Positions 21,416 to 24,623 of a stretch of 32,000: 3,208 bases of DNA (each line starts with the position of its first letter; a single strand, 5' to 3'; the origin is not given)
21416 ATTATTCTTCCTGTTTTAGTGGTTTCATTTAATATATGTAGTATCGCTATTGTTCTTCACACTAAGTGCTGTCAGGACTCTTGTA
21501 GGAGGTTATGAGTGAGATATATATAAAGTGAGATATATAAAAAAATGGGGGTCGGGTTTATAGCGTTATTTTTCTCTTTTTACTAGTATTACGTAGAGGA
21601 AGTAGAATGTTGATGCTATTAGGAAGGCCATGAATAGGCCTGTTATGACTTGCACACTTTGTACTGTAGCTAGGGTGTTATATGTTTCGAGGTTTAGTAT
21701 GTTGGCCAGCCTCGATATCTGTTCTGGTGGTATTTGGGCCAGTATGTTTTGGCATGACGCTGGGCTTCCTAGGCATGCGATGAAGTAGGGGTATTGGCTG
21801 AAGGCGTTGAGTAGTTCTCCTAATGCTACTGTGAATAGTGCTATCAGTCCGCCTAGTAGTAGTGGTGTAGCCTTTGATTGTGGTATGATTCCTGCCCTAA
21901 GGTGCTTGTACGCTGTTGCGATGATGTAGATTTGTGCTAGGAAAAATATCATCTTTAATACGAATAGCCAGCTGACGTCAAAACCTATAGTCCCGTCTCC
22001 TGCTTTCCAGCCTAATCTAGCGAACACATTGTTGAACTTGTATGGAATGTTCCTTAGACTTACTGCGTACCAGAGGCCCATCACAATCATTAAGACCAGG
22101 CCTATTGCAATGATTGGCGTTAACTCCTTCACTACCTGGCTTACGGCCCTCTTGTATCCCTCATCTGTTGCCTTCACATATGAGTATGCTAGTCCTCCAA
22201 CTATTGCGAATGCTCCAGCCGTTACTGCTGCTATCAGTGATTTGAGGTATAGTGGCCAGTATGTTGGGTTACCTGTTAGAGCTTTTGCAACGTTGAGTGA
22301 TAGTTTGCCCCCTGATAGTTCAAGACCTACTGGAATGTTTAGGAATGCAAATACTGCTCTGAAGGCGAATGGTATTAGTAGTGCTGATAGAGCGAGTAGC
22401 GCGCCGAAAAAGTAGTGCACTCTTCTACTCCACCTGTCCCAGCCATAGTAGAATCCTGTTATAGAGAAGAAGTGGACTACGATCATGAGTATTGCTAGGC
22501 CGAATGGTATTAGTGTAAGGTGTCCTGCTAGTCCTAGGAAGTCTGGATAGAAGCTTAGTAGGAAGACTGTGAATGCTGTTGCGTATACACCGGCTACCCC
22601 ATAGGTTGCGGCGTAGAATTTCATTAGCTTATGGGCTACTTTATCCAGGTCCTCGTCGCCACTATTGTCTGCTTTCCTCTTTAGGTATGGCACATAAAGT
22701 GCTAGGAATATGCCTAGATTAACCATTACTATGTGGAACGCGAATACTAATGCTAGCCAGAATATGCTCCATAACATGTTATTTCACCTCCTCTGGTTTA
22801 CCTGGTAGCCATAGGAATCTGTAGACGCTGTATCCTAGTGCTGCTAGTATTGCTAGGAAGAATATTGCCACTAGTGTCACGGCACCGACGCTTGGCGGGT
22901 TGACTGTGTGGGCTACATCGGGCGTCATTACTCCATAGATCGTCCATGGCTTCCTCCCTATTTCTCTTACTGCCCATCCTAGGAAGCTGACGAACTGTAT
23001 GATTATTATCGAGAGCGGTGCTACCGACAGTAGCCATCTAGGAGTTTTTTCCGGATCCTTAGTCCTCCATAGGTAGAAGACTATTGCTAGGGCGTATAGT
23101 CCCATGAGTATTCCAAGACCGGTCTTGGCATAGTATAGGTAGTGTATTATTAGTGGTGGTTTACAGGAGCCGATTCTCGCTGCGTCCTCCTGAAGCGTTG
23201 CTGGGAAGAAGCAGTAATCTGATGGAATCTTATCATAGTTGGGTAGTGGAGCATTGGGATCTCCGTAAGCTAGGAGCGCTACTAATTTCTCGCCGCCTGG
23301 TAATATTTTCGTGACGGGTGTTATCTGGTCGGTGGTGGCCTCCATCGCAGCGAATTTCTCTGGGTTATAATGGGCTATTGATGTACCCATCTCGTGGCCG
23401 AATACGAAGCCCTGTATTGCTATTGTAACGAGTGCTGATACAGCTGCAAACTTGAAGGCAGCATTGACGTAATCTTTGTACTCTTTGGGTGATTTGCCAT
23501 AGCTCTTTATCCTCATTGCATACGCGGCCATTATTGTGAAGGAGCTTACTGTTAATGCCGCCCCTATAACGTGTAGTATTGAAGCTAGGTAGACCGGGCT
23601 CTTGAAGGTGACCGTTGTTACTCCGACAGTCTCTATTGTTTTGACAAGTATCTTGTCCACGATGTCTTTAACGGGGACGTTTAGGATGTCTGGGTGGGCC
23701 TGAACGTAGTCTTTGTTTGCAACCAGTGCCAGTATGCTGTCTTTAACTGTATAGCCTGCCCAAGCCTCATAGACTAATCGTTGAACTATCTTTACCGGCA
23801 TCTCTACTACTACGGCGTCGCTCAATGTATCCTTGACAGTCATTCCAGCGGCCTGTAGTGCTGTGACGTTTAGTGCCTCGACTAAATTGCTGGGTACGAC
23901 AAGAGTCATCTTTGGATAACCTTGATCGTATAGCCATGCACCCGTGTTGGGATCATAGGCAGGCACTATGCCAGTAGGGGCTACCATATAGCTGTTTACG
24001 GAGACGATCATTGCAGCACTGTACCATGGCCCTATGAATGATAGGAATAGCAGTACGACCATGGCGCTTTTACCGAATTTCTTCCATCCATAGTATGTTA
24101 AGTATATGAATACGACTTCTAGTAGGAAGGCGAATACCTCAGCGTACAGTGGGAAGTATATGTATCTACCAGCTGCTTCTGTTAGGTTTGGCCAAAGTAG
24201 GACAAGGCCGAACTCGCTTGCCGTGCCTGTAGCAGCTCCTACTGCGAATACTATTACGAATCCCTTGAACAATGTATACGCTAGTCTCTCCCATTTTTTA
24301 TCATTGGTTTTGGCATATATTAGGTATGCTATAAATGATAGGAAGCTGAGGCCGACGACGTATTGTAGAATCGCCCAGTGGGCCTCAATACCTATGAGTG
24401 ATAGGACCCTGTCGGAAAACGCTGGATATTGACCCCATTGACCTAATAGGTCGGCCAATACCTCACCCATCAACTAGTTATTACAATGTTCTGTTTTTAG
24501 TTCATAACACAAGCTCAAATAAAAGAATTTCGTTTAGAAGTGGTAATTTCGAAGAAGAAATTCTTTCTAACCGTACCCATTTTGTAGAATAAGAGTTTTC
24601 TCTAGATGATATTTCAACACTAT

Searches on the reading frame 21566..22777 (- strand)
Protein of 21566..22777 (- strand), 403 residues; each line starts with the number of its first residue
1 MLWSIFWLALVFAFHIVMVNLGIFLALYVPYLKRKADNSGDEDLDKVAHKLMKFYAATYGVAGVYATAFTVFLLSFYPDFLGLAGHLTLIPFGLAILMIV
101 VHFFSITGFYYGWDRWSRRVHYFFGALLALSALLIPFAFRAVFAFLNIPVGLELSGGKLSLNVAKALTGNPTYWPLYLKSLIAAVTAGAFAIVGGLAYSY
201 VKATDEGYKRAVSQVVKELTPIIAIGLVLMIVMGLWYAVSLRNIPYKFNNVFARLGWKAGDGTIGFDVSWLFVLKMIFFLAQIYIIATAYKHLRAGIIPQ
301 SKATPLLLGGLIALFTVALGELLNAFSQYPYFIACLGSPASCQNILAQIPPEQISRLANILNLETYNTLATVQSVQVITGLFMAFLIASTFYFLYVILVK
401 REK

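Call 68: search_protein_families(library=pfam, proteins=[window:21566-22777:-], max_evalue=0.001)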
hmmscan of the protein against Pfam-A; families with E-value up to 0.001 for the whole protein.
window:21566-22777:- (403 aa): 1 family
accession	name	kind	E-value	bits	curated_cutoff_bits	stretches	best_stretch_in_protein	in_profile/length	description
PF01654.22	Cyt_bd_oxida_I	-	1.7e-19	70.1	26.2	1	8-239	6-235/418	Cytochrome bd terminal oxidase subunit I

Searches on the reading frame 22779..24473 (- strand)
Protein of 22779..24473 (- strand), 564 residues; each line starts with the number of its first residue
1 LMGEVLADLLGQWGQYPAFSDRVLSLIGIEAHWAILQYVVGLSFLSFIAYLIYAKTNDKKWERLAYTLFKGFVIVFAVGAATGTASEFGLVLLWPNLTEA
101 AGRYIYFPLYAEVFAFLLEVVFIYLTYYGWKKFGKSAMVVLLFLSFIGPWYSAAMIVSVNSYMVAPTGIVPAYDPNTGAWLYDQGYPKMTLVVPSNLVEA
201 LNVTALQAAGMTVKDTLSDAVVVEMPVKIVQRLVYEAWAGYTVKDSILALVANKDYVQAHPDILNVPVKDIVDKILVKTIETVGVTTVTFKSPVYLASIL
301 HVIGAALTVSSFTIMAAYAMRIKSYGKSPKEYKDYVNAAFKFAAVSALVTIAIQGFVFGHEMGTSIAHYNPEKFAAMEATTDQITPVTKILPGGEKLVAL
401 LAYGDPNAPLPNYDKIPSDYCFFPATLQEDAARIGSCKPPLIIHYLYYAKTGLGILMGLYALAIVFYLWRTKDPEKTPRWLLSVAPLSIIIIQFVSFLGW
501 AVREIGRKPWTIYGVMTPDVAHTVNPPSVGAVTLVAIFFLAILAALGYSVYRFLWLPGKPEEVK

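Call 68: search_protein_families(library=pfam, proteins=[window:22779-24473:-], max_evalue=0.001)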
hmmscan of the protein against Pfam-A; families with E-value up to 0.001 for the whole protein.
window:22779-24473:- (564 aa): 1 family
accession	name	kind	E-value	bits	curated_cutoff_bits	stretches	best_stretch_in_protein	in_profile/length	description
PF01654.22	Cyt_bd_oxida_I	-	1.4e-66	225.3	26.2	2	23-172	4-154/418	Cytochrome bd terminal oxidase subunit I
